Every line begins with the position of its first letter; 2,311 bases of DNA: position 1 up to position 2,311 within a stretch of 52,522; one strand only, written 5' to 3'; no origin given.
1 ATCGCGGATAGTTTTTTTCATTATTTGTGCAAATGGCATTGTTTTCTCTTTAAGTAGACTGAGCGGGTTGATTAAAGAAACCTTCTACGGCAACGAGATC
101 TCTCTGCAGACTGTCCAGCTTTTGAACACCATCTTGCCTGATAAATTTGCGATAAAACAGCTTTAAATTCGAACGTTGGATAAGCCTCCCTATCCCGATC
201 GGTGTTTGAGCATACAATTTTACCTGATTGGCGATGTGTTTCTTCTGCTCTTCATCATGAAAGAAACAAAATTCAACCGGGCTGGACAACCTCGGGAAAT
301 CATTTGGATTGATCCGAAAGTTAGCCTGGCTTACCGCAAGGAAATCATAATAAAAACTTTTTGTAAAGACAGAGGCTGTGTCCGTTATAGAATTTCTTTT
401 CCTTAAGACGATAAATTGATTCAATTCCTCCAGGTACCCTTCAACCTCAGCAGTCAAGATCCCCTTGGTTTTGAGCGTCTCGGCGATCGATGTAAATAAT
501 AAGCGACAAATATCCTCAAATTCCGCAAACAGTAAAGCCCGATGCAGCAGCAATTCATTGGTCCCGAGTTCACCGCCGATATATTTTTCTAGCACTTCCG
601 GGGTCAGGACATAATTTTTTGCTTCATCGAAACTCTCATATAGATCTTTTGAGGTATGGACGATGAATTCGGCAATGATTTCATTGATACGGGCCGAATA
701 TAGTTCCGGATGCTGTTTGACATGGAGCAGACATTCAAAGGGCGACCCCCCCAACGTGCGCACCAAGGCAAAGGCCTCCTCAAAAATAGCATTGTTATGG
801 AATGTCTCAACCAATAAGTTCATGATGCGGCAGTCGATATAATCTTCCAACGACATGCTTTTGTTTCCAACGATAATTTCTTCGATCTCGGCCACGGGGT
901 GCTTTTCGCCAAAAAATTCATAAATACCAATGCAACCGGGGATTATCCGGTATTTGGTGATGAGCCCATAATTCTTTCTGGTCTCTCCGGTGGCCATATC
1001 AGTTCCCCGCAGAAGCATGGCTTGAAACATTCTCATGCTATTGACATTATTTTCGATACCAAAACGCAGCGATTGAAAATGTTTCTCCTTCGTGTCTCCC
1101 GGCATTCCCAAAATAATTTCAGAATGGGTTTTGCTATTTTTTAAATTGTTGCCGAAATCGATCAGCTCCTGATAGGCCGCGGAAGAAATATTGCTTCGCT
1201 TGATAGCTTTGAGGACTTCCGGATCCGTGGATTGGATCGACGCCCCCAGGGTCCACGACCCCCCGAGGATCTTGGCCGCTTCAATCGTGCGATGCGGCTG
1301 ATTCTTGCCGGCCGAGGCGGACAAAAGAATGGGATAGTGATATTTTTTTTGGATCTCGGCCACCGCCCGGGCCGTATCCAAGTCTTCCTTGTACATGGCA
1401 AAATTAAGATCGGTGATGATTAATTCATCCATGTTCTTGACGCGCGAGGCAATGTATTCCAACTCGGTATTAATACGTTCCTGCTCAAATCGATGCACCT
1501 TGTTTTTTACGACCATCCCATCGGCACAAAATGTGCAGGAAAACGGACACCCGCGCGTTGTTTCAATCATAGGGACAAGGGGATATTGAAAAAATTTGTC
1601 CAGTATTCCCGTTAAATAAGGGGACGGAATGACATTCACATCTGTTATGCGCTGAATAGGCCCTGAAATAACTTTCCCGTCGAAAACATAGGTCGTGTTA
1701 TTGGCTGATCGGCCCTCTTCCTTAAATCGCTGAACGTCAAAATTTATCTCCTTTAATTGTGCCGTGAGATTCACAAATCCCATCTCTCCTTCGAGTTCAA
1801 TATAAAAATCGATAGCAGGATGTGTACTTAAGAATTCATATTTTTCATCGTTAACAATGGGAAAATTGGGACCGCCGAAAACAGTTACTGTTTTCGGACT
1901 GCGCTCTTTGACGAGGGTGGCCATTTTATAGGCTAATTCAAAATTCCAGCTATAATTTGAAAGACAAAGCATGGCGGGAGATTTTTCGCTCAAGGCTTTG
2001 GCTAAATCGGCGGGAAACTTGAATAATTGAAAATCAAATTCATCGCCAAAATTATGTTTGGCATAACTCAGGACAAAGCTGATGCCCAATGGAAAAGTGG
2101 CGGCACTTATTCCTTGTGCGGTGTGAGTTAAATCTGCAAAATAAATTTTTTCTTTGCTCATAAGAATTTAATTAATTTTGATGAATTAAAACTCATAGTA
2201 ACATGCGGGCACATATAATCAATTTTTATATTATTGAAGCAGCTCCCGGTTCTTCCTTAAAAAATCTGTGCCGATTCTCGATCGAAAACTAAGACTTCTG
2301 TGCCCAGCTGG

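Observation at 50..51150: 51-kb regulator-headed, single-strand glycan locus with four sugar-nucleotide pathways but no export or polymerisation genes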

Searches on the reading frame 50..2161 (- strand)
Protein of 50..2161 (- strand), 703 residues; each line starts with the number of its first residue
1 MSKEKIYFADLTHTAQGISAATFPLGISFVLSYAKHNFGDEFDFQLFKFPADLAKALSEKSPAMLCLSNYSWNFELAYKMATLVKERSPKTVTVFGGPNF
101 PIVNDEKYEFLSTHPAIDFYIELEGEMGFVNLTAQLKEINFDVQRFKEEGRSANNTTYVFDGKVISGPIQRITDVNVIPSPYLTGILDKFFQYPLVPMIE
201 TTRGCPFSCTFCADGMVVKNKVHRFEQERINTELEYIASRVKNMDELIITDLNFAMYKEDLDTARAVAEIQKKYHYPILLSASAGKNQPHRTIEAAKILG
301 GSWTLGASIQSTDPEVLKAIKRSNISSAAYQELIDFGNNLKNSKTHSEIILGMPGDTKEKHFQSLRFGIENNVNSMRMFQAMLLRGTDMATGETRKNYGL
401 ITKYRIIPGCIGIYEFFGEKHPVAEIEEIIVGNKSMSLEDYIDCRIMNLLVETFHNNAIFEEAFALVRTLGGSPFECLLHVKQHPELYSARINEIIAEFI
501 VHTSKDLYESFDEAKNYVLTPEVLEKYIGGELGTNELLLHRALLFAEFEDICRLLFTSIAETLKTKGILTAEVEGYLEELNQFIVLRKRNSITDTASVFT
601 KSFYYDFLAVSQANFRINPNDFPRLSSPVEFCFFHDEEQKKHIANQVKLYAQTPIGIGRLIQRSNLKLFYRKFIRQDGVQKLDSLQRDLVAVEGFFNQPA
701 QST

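Call 4: search_protein_families(library=pfam, proteins=[window:50-2161:-], max_evalue=0.001)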
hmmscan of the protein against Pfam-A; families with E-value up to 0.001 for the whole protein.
window:50-2161:- (703 aa): 2 families
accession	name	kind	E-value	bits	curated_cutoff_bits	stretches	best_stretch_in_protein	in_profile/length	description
PF04055.27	Radical_SAM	-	4.2e-11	43.7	29.5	1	199-360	1-158/166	Radical SAM superfamily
PF02310.24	B12-binding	-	1.5e-07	31.7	32.1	1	23-132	13-120/121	B12 binding domain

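Call 9: find_encoding_contigs(protein=window:50-2161:-, flank=10000, max_places=4)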
Protein window:50-2161:- (703 aa): 10 contigs read that carry it; 4 places shown.
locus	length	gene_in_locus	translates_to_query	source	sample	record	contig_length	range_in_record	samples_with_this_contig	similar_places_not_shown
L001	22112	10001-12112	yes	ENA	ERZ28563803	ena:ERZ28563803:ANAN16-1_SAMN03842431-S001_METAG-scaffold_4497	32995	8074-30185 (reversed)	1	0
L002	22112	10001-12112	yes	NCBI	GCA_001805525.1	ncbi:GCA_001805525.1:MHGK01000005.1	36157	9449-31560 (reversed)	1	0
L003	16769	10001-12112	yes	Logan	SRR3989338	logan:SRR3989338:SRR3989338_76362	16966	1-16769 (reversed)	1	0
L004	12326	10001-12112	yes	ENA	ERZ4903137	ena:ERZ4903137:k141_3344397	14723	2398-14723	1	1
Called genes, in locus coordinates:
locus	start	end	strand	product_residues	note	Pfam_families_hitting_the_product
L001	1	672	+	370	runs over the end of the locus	PF08240:ADH_N, PF16912:Glu_dehyd_C (weak), PF00107:ADH_zinc_N, PF13602:ADH_zinc_N_2 (weak)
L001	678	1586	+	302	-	PF04321:RmlD_sub_bind, PF01073:3Beta_HSD (weak), PF01370:Epimerase, PF16363:GDP_Man_Dehyd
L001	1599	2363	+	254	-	-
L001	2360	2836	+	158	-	-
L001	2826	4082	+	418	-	PF08421:Methyltransf_13, PF13489:Methyltransf_23 (weak), PF08484:Methyltransf_14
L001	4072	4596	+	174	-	PF19480:DUF6016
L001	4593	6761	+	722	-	PF01370:Epimerase, PF04321:RmlD_sub_bind, PF08421:Methyltransf_13, PF13489:Methyltransf_23, PF08241:Methyltransf_11 (weak), PF08242:Methyltransf_12, PF13649:Methyltransf_25 (faint), PF08484:Methyltransf_14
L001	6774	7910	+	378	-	-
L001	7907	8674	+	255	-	PF00106:adh_short, PF13561:adh_short_C2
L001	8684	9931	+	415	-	-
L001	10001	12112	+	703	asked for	PF02310:B12-binding (weak), PF04055:Radical_SAM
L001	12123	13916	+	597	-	PF00664:ABC_membrane, PF00005:ABC_tran, PF02463:SMC_N (faint)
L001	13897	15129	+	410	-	PF08421:Methyltransf_13, PF13489:Methyltransf_23, PF08241:Methyltransf_11 (weak), PF08242:Methyltransf_12, PF08484:Methyltransf_14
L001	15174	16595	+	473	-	PF00657:Lipase_GDSL (faint), PF13472:Lipase_GDSL_2 (faint)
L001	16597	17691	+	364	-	PF01041:DegT_DnrJ_EryC1, PF01212:Beta_elim_lyase (weak)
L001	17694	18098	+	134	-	-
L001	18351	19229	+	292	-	PF01073:3Beta_HSD, PF01370:Epimerase, PF02719:Polysacc_synt_2, PF04321:RmlD_sub_bind, PF07993:NAD_binding_4, PF16363:GDP_Man_Dehyd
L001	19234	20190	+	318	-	PF01073:3Beta_HSD, PF01370:Epimerase, PF02719:Polysacc_synt_2 (weak), PF04321:RmlD_sub_bind, PF07993:NAD_binding_4, PF16363:GDP_Man_Dehyd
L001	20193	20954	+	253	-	PF13578:Methyltransf_24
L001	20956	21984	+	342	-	PF00535:Glycos_transf_2, PF13641:Glyco_tranf_2_3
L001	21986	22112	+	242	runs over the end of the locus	PF02348:CTP_transf_3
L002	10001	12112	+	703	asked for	PF02310:B12-binding (weak), PF04055:Radical_SAM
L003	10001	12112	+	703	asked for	PF02310:B12-binding (weak), PF04055:Radical_SAM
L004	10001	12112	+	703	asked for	PF02310:B12-binding (weak), PF04055:Radical_SAM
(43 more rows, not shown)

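Call 11: find_related_loci(query=L001:20956-21984:+, collection=genome_contigs, flank=10000)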
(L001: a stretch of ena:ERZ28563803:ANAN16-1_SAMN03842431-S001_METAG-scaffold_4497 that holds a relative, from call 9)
Query L001:20956-21984:+ (342 aa) in genome_contigs; peptide patterns used: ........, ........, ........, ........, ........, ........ (x = any residue, [..] = any of these).
16 stretches matched a pattern; 1 encode a relative of the query (tblastn E <= 1e-3); 1 distinct loci.
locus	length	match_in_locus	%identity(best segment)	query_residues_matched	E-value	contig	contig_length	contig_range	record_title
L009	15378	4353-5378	87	1-341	0e+0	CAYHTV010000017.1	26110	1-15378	MAG TPA_asm: uncultured Planctomycetales bacterium isolate ERP119705_co15_632 genome assembly, contig: NODE_1601_length_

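Call 14: search_protein_families(library=pfam, proteins=[L009:5386-6114:+, L009:6117-6956:+, L009:7076-9169:+, L009:9197-10345:+, L009:10309-11454:+, L009:11529-12446:+, L009:12455-13135:+, L009:13315-14880:+, L001:12123-13916:+, L001:15126-16595:+], max_evalue=0.001)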
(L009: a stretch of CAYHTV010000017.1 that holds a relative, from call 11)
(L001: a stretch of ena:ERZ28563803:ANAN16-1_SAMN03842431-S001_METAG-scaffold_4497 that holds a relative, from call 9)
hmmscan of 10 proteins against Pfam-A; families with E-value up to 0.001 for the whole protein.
L009:5386-6114:+ (242 aa): 1 family
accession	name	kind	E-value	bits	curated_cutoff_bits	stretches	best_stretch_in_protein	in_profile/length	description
PF02348.25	CTP_transf_3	-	3.2e-14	53.7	22.6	1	8-137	6-129/217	Cytidylyltransferase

L009:6117-6956:+ (279 aa): 7 families
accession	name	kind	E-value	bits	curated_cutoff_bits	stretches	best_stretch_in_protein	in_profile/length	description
PF13489.12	Methyltransf_23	-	3.7e-08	33.7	27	1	62-232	10-160/164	Methyltransferase domain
PF13649.12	Methyltransf_25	-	4.8e-08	34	27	1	76-164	2-97/97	Methyltransferase domain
PF08241.18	Methyltransf_11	-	1.4e-07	32.5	21.2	1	76-168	1-95/95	Methyltransferase domain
PF03848.20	TehB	-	5.8e-07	29.6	20.4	1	74-167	33-131/193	Tellurite resistance protein TehB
PF01739.24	CheR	-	5.8e-06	26.3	27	1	114-168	118-173/195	CheR methyltransferase, SAM binding domain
PF08242.18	Methyltransf_12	-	3.4e-05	24.9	30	1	89-166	14-98/98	Methyltransferase domain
PF13847.12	Methyltransf_31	-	6.3e-05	23.1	27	1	93-175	33-116/145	Methyltransferase domain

L009:7076-9169:+ (697 aa): 0 families

L009:9197-10345:+ (382 aa): 2 families
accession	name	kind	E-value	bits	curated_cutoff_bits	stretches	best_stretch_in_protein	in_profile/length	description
PF04055.27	Radical_SAM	-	3.2e-14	53.9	29.5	1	114-248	1-136/166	Radical SAM superfamily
PF13186.11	SPASM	-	2.8e-11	44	21.5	1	313-379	1-66/67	Iron-sulfur cluster-binding domain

L009:10309-11454:+ (381 aa): 2 families
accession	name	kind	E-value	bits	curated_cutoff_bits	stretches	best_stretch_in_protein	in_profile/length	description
PF00155.27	Aminotran_1_2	-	1.2e-49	169.9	19.7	1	42-363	8-361/361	Aminotransferase class I and II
PF04864.19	Alliinase_C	-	9.6e-05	21.9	22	0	113-241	98-208/363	Allinase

L009:11529-12446:+ (305 aa): 9 families
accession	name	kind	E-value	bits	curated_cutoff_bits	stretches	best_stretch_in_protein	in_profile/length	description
PF01370.27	Epimerase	-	8.4e-41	140.4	20.9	1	3-205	1-227/240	NAD dependent epimerase/dehydratase family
PF16363.11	GDP_Man_Dehyd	-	4e-28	99.3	27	1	5-240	2-273/332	GDP-mannose 4,6 dehydratase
PF01073.25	3Beta_HSD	-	8.3e-15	55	22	1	5-118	2-122/280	3-beta hydroxysteroid dehydrogenase/isomerase family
PF13460.12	NAD_binding_10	-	1.4e-14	54.8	27.2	1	7-179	1-170/184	NAD(P)H-binding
PF02719.21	Polysacc_synt_2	-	1.5e-13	51.1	20.2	1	29-248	28-267/293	Polysaccharide biosynthesis protein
PF04321.23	RmlD_sub_bind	-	2.9e-11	43.4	27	1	1-178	1-174/287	RmlD substrate binding domain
PF05368.20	NmrA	-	1.1e-08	35.4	27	1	2-113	4-108/298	NmrA-like family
PF07993.18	NAD_binding_4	-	1.2e-08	34.9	20.1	1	50-118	77-143/258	Male sterility protein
PF00106.31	adh_short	-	0.00022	21.2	26.6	0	3-138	3-164/195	short chain dehydrogenase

L009:12455-13135:+ (226 aa): 4 families
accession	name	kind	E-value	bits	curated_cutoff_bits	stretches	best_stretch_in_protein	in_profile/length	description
PF13419.12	HAD_2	-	2.1e-20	74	23.8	1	5-182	1-177/178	Haloacid dehalogenase-like hydrolase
PF00702.32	Hydrolase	-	1.9e-16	61.5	26.4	1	3-177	2-191/191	haloacid dehalogenase-like hydrolase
PF12710.13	HAD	-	5.3e-07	30.7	27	1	5-172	1-187/189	haloacid dehalogenase-like hydrolase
PF13242.12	Hydrolase_like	-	3e-05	24.3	22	1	141-189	5-53/75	HAD-hyrolase-like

L009:13315-14880:+ (521 aa): 2 families
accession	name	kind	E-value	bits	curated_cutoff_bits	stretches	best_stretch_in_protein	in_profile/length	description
PF04055.27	Radical_SAM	-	1.7e-21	77.5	29.5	1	225-393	2-164/166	Radical SAM superfamily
PF02310.24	B12-binding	-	8.5e-11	42.2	32.1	1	81-158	40-119/121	B12 binding domain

L001:12123-13916:+ (597 aa): 7 families
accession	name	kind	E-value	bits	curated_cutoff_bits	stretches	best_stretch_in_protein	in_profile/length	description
PF00005.33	ABC_tran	-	3.2e-34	118.9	25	1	366-515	1-137/137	ABC transporter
PF00664.28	ABC_membrane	-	3.6e-09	37.1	28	1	56-293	20-263/274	ABC transporter transmembrane region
PF02463.25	SMC_N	-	3.7e-07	30.2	40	1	377-556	25-210/220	RecF/RecN/SMC N terminal domain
PF13401.12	AAA_22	-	0.00023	21.9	27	1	377-532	6-110/130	AAA domain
PF13304.12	AAA_21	-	0.00028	21.5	27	0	379-408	2-44/304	AAA domain, putative AbiEii toxin, Type IV TA system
PF13555.12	AAA_29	-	0.00049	20.2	27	0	374-395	21-41/61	P-loop containing region of AAA domain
PF03193.22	RsgA_GTPase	-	0.00055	20.2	30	0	343-404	75-134/174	RsgA GTPase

L001:15126-16595:+ (489 aa): 2 families
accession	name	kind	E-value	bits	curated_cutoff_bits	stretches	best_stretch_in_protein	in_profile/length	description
PF00657.28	Lipase_GDSL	-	2.9e-07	31.3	23.6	0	208-270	1-81/208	GDSL-like Lipase/Acylhydrolase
PF13472.12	Lipase_GDSL_2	-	3.3e-06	28.1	32.9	0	211-271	2-68/178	GDSL-like Lipase/Acylhydrolase family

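Call 51: find_related_loci(query=L001:20956-21984:+, collection=metagenome_contigs, flank=10000)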
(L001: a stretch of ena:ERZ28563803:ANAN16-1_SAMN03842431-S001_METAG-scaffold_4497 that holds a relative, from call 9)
Query L001:20956-21984:+ (342 aa) in metagenome_contigs; peptide patterns used: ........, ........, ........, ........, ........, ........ (x = any residue, [..] = any of these).
32 stretches matched a pattern; 1 encode a relative of the query (tblastn E <= 1e-3); 1 distinct loci.
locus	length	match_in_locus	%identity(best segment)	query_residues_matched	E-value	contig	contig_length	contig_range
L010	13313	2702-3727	100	1-342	0e+0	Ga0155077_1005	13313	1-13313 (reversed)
